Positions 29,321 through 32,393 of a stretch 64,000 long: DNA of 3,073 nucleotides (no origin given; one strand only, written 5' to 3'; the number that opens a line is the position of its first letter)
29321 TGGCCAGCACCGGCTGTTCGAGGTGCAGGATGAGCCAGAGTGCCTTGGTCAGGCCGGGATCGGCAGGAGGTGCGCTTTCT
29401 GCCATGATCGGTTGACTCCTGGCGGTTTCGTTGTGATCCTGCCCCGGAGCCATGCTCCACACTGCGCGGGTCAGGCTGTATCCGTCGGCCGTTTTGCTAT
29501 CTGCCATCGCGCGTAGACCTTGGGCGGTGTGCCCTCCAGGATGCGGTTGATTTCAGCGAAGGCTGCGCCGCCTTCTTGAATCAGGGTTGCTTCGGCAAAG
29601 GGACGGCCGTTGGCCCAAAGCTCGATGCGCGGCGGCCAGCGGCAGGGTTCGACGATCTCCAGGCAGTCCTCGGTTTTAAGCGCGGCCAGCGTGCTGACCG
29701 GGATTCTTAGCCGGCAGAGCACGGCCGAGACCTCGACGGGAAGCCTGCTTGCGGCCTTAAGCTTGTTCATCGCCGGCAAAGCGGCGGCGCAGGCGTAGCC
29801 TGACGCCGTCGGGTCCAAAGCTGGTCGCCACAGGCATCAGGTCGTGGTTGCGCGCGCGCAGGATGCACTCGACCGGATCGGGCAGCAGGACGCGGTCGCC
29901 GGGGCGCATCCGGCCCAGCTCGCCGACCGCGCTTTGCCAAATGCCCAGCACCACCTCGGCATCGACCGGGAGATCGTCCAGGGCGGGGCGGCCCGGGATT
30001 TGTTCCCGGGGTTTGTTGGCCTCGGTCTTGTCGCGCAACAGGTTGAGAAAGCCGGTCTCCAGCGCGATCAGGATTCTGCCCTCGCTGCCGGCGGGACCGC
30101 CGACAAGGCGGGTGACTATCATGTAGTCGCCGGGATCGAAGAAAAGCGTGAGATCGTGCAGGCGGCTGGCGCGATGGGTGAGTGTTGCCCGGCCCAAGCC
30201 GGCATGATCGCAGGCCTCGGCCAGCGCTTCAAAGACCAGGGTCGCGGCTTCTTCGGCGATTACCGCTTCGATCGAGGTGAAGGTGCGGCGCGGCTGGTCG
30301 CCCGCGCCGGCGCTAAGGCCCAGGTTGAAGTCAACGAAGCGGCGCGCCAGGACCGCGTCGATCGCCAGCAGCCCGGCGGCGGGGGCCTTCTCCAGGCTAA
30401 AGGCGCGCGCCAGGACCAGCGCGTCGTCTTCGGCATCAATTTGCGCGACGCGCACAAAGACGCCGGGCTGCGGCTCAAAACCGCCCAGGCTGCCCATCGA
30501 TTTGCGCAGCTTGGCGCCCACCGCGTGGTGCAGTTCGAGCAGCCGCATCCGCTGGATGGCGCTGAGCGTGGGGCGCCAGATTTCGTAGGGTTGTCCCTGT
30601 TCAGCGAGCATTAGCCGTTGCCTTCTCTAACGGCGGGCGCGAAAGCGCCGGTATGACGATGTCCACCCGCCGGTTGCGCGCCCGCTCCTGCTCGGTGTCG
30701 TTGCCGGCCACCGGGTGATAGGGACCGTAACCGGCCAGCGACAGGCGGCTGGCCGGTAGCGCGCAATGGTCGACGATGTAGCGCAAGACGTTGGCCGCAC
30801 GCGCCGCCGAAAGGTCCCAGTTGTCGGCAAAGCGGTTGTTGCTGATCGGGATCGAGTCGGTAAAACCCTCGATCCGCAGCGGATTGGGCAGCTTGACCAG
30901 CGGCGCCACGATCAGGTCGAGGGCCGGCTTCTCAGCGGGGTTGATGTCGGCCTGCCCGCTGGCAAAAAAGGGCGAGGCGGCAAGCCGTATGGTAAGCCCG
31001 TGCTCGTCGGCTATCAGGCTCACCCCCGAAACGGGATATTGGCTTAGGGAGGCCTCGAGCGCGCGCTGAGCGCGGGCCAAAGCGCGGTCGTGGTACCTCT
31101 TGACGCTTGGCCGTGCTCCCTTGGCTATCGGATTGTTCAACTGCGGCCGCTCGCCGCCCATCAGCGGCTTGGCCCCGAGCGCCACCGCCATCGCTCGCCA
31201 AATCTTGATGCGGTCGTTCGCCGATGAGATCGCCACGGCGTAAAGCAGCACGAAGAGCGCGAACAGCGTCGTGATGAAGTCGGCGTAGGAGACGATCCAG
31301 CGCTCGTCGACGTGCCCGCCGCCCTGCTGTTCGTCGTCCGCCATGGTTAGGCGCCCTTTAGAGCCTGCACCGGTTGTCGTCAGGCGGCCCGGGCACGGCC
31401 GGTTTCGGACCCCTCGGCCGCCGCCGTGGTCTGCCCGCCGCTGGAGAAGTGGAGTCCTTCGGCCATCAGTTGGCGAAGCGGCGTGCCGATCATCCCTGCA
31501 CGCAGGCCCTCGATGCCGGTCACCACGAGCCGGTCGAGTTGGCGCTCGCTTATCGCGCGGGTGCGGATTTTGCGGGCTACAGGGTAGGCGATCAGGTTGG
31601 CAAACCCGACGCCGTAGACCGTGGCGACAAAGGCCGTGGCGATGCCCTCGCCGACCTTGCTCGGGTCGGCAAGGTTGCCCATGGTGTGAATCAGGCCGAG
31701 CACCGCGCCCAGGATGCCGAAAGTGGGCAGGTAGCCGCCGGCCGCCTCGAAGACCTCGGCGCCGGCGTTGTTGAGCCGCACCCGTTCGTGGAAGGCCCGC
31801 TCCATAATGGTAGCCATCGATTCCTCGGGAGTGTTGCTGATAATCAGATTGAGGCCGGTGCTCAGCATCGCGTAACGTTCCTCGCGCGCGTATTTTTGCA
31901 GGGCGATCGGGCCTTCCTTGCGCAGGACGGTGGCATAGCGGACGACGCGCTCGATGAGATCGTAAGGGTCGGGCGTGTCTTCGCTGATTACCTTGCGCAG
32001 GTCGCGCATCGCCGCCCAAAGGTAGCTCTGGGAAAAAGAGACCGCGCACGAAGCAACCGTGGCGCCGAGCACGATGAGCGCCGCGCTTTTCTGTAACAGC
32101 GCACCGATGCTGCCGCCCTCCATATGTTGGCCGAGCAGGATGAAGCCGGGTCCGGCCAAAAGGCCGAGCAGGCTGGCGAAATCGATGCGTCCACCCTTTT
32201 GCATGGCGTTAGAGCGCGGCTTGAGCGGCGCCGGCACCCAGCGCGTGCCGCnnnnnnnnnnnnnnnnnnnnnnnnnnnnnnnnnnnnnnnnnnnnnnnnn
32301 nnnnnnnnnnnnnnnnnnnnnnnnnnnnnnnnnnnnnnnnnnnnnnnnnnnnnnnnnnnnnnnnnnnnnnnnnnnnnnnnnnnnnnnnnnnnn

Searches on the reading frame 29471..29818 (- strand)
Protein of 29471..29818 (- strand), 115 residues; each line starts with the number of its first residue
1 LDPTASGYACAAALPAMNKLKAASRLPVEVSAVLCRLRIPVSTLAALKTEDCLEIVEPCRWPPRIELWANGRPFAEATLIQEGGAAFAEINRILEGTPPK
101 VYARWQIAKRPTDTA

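Call 73: search_protein_families(library=ncbifam, proteins=[window:29471-29818:-], max_evalue=0.01)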
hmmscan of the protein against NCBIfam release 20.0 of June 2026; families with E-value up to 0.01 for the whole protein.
window:29471-29818:- (115 aa): 1 family
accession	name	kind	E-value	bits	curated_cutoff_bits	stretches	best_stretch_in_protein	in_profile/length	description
TIGR02551.1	SpaO_YscQ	equivalog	2.2e-05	24.6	100.8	1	25-81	234-288/300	type III secretion system cytoplasmic ring protein SctQ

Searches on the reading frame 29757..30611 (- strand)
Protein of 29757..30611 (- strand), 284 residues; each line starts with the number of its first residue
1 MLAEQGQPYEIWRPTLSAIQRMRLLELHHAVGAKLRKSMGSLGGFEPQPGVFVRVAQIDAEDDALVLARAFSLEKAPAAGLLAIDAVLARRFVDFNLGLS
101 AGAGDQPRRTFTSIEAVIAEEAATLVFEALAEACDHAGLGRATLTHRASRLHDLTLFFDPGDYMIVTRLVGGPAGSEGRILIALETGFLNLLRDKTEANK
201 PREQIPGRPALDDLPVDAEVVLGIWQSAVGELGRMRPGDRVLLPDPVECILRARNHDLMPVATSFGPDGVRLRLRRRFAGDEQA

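Call 10: search_protein_families(library=pfam, proteins=[window:29757-30611:-], max_evalue=0.001)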
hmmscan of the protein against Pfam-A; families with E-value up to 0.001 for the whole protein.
window:29757-30611:- (284 aa): 0 families

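Call 73: search_protein_families(library=ncbifam, proteins=[window:29757-30611:-], max_evalue=0.01)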
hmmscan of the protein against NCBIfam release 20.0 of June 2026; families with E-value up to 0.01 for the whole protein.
window:29757-30611:- (284 aa): 1 family
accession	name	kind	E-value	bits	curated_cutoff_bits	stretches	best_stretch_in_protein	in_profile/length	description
TIGR01397.1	fliM_switch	equivalog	0.0011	18.1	219.6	1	70-244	102-283/320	flagellar motor switch protein FliM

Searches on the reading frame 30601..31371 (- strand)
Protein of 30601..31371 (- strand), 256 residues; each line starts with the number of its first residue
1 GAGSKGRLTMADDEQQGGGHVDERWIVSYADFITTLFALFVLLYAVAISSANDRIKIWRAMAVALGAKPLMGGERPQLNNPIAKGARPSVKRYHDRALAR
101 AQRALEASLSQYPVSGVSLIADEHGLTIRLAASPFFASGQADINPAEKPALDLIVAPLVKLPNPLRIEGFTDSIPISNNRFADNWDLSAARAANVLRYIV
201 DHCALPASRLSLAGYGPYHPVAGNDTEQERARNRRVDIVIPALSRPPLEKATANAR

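Call 10: search_protein_families(library=pfam, proteins=[window:30601-31371:-], max_evalue=0.001)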
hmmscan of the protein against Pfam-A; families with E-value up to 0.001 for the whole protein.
window:30601-31371:- (256 aa): 2 families
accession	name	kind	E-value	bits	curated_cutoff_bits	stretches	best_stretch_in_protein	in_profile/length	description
PF00691.25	OmpA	-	7.6e-18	65.1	27.2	1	135-234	1-98/98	OmpA family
PF13677.11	MotB_plug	-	3.5e-13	49.4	24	1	14-62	7-55/58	Membrane MotB of proton-channel complex MotA/MotB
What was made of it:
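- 30601..31344 (-): motB. MotB_plug and OmpA (call 10).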

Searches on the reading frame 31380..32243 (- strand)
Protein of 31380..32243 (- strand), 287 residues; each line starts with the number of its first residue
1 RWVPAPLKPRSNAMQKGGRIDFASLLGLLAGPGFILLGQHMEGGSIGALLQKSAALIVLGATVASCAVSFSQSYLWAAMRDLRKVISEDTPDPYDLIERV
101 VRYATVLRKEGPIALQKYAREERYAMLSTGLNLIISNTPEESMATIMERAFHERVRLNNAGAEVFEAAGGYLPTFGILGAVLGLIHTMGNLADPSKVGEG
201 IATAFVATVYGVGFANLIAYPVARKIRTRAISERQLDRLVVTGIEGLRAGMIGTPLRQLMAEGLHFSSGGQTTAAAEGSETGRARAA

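Call 10: search_protein_families(library=pfam, proteins=[window:31380-32243:-], max_evalue=0.001)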
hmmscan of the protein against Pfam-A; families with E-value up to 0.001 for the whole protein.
window:31380-32243:- (287 aa): 2 families
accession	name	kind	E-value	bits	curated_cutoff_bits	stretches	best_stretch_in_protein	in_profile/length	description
PF01618.21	MotA_ExbB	-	3.9e-25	88.5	22.9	1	125-230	8-118/127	MotA/TolQ/ExbB proton channel family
PF20560.3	MotA_N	-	2.8e-05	24.7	27.3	1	26-99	2-76/91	Motility protein A N-terminal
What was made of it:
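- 31380..32204 (-): motA, 47 nt downstream of the regulator's stop codon. MotA_ExbB and MotA_N (call 10).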
